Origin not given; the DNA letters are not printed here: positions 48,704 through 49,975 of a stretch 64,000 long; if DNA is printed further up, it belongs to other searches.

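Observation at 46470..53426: Eight-gene ACP-SDR-ligase-ACP-KAS III-unknown-ATPase-MFS operon: an uncharacterised lipid or small-molecule pathway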

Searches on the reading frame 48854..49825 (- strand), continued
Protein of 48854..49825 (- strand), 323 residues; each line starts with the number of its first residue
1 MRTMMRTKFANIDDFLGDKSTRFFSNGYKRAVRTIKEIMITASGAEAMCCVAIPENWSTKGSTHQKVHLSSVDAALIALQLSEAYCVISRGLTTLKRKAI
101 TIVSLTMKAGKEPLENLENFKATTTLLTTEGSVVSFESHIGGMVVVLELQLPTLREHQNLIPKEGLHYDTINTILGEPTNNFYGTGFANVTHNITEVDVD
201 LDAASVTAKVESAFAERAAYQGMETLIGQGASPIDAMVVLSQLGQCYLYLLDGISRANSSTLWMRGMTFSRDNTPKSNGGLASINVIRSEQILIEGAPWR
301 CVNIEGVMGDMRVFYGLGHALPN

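Call 70: search_dna_similar(query=window:48854-49813:-, collection=plasmids, mode=protein, max_rows=30, max_evalue=0.001)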
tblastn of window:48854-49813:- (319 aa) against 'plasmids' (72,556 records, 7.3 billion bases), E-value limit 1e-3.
Records with a match: 32; places in all: 34; records where one place covers at least 80% of the query: 31.
Best place of each record, by identity: <60% 32.
By first word of the organism name: Pseudomonas 17; Streptomyces 3; Ralstonia 3; Lactiplantibacillus 3; Lactobacillus 3; Bacillus 1; Nocardia 1; Arthrobacter 1.
By predicted mobility (MOB-suite, as given by PLSDB): conjugative 12; non-mobilizable 11; mobilizable 9.
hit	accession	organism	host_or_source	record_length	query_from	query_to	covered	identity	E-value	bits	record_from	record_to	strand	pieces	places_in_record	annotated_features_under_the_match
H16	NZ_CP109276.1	Streptomyces anthocyanicus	-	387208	7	318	98%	31.6%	2e-36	146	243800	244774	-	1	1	AvrD family protein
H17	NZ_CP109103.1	Streptomyces anthocyanicus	-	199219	7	318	98%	31.3%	8e-36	144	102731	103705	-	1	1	AvrD family protein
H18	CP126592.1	Bacillus bombysepticus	bacterial isolate,warm, humid forested ...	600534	4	319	99%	30.6%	5e-44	167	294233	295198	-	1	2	AvrD family protein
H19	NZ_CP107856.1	Streptomyces sp. NBC_00503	-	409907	6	319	98%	30.7%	1e-31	132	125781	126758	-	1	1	AvrD family protein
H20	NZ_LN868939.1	Nocardia farcinica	not known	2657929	1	319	100%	29.8%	1e-30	129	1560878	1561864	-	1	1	none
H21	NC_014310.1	Ralstonia solanacearum PSI07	-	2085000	5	317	98%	30.3%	1e-23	108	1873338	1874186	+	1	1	none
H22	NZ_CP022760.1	Ralstonia solanacearum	Solanum tuberosum,single cell,Potato ...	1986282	5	317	98%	29.4%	1e-23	108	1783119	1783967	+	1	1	none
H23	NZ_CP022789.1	Ralstonia solanacearum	Solanum tuberosum,single cell,Potato ...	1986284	5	317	98%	29.4%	1e-23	108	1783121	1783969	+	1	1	none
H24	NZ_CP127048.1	Pseudomonas amygdali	Cucumis sativus,Culture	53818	5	318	98%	28.4%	4e-27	119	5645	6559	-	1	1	AvrD family protein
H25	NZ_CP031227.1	Pseudomonas amygdali pv. lachrymans str. M301315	-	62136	5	318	98%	28.4%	4e-27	119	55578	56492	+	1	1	AvrD family protein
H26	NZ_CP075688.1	Pseudomonas amygdali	cell culture,cucumber "Kurazh F1"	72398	5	318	98%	28.4%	4e-27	119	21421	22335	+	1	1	AvrD family protein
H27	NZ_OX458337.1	Pseudomonas syringae group genomosp. 3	Solanum lycopersicum,tomato bacterial ...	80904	5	318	98%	28.0%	3e-28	122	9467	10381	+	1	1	AvrD family protein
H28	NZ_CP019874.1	Pseudomonas syringae group genomosp. 3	Solanum lycopersicum cv. Brillante,pure ...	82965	5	318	98%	28.0%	3e-28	122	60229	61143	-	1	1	AvrD family protein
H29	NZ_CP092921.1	Pseudomonas syringae group genomosp. 7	Helianthus annuus,cell culture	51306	5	318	98%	28.0%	3e-27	119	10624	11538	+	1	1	AvrD family protein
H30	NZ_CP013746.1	Arthrobacter alpinus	Permafrost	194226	5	318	98%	27.9%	2e-25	114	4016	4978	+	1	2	AvrD family protein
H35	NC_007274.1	Pseudomonas savastanoi pv. phaseolicola 1448A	-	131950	5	318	98%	27.2%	2e-27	120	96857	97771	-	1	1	AvrD family protein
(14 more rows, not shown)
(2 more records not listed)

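Call 71: get_annotated_region(hit=H35, flank=6000)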
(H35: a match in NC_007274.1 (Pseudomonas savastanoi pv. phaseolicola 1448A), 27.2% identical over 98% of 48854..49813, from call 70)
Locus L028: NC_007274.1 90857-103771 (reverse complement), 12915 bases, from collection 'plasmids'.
description: Pseudomonas savastanoi pv. phaseolicola 1448A plasmid large, complete sequence
organism: Pseudomonas savastanoi pv. phaseolicola 1448A (NCBI taxid 264730)
taxonomy: Bacteria; Pseudomonadota; Gammaproteobacteria; Pseudomonadales; Pseudomonadaceae; Pseudomonas; Pseudomonas savastanoi; Pseudomonas savastanoi pv. phaseolicola 1448A
host: -; source: -; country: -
typing (MOB-suite, as given by PLSDB): conjugative; replicon rep_cluster_283; relaxase MOBP; mating-pair formation MPF_T
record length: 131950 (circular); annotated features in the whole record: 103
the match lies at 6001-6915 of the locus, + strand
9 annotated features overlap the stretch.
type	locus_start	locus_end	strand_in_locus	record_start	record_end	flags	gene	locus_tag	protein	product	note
CDS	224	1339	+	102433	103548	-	xopAH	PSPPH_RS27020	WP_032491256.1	XopAH/AvrB family type III secretion system effector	GO:0030254 - protein secretion by the type III secretion system [Evidence IEA]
CDS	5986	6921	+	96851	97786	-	-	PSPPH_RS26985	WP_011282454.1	AvrD family protein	-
CDS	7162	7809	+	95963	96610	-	-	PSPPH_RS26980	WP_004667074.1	histidine phosphatase family protein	-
CDS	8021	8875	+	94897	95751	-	-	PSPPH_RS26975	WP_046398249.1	TauD/TfdA family dioxygenase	-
CDS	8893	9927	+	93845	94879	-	-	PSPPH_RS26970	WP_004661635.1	sulfotransferase domain-containing protein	-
CDS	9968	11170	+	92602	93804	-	-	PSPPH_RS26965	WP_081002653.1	aspartate aminotransferase family protein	-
CDS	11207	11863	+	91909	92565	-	-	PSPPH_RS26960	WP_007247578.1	2OG-Fe(II) oxygenase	-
CDS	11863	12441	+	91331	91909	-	-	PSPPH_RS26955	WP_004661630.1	AAA family ATPase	-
CDS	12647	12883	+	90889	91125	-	-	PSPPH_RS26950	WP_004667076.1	carbon storage regulator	-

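Call 73: search_protein_representatives(protein=window:48854-49813:-)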
Query: 319 residues. Proteins with E-value up to 0.001 (for the whole library): 618; up to 1e-10: 390; up to 1e-30: 45. The best 150 are listed.
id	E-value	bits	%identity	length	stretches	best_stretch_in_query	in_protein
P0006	2.8e-106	371.2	55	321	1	1-319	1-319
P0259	3.1e-44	167.5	37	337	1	4-318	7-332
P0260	2.0e-42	161.6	32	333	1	2-319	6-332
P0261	4.6e-41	157.1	32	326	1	6-318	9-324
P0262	1.5e-38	148.8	31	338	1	2-319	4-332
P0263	6.0e-38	146.9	32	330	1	4-319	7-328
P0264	2.1e-37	145.1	31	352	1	4-318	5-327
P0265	6.4e-37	143.5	33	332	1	4-318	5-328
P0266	8.6e-37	143.1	32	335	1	5-318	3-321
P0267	1.6e-36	142.2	33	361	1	6-318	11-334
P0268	3.3e-36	141.1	34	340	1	4-317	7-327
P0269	7.6e-36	140.0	34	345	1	6-318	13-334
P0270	1.0e-35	139.6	30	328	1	5-318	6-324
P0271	4.4e-35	137.4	33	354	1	7-318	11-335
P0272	8.7e-35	136.5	34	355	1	4-319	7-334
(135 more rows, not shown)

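Call 76: search_protein_families(library=pfam, proteins=[L005:8777-10009:+, L005:11934-12818:+, L005:12802-13530:+, L005:13579-15255:+, L005:15255-15686:+, L005:15686-16384:+], max_evalue=0.001)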
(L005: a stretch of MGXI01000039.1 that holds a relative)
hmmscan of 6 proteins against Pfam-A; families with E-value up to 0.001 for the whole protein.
L005:8777-10009:+ (411 aa): 1 family
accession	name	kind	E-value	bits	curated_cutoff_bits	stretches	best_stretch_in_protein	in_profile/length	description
PF07690.21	MFS_1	-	8.1e-39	133.9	33.4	2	42-334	11-310/347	Major Facilitator Superfamily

L005:11934-12818:+ (295 aa): 1 family
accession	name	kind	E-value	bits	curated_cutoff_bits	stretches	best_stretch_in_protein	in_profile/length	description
PF00303.24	Thymidylat_synt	-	1.5e-20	73.9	24.3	1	13-244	3-231/266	Thymidylate synthase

L005:12802-13530:+ (243 aa): 3 families
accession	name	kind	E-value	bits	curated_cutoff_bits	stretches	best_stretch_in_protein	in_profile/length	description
PF01712.25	dNK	-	3e-44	151.7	27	1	16-200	1-188/203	Deoxynucleoside kinase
PF02223.23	Thymidylate_kin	-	4.3e-06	27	27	1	18-181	1-165/185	Thymidylate kinase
PF13238.12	AAA_18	-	6.6e-06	27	29.4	0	16-41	1-28/128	AAA domain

L005:13579-15255:+ (559 aa): 5 families
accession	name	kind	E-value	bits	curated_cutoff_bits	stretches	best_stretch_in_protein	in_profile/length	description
PF13292.11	DXP_synthase_N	-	2.7e-51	174.9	21.2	2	4-161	15-184/274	1-deoxy-D-xylulose-5-phosphate synthase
PF02780.25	Transketolase_C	-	1e-18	67.9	25.9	1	416-531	1-122/124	Transketolase, C-terminal domain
PF02779.29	Transket_pyr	-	7.3e-14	52.2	27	1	286-406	42-172/174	Transketolase, pyrimidine binding domain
PF02775.26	TPP_enzyme_C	-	7.9e-07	29.4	21.9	1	92-199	28-144/151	Thiamine pyrophosphate enzyme, C-terminal TPP binding domain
PF00456.26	Transketolase_N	-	0.00014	21.4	22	1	111-214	145-249/334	Transketolase, thiamine diphosphate binding domain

L005:15255-15686:+ (144 aa): 2 families
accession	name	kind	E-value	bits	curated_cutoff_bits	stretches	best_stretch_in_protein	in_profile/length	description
PF00383.29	dCMP_cyt_deam_1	-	1.4e-15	57.5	25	1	10-107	7-100/102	Cytidine and deoxycytidylate deaminase zinc-binding region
PF08211.18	dCMP_cyt_deam_2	-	6.9e-08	33.2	25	1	9-80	43-116/130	Cytidine and deoxycytidylate deaminase zinc-binding region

L005:15686-16384:+ (233 aa): 3 families
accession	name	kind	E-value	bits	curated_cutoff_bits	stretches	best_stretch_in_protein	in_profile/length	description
PF13419.12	HAD_2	-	5.2e-21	76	23.8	1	11-205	1-176/178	Haloacid dehalogenase-like hydrolase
PF00702.32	Hydrolase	-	2.5e-17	64.3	26.4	1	8-201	1-191/191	haloacid dehalogenase-like hydrolase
PF13242.12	Hydrolase_like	-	2.7e-07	30.8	22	1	163-206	4-47/75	HAD-hyrolase-like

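Call 90: find_related_loci(query=A1, collection=metagenome_contigs, flank=10000)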
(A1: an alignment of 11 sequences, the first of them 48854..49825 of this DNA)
Query A1 (323 aa) in metagenome_contigs; peptide patterns used: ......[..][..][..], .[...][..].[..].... (x = any residue, [..] = any of these).
70 stretches matched a pattern; 4 encode a relative of the query (tblastn E <= 1e-3); 4 distinct loci.
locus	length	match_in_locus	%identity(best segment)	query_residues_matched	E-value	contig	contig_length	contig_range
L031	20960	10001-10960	62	4-323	5e-139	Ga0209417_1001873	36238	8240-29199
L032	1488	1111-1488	56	2-127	7e-47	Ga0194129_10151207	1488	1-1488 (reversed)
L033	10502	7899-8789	26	8-306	4e-22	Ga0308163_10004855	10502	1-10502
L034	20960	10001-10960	30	11-323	1e-31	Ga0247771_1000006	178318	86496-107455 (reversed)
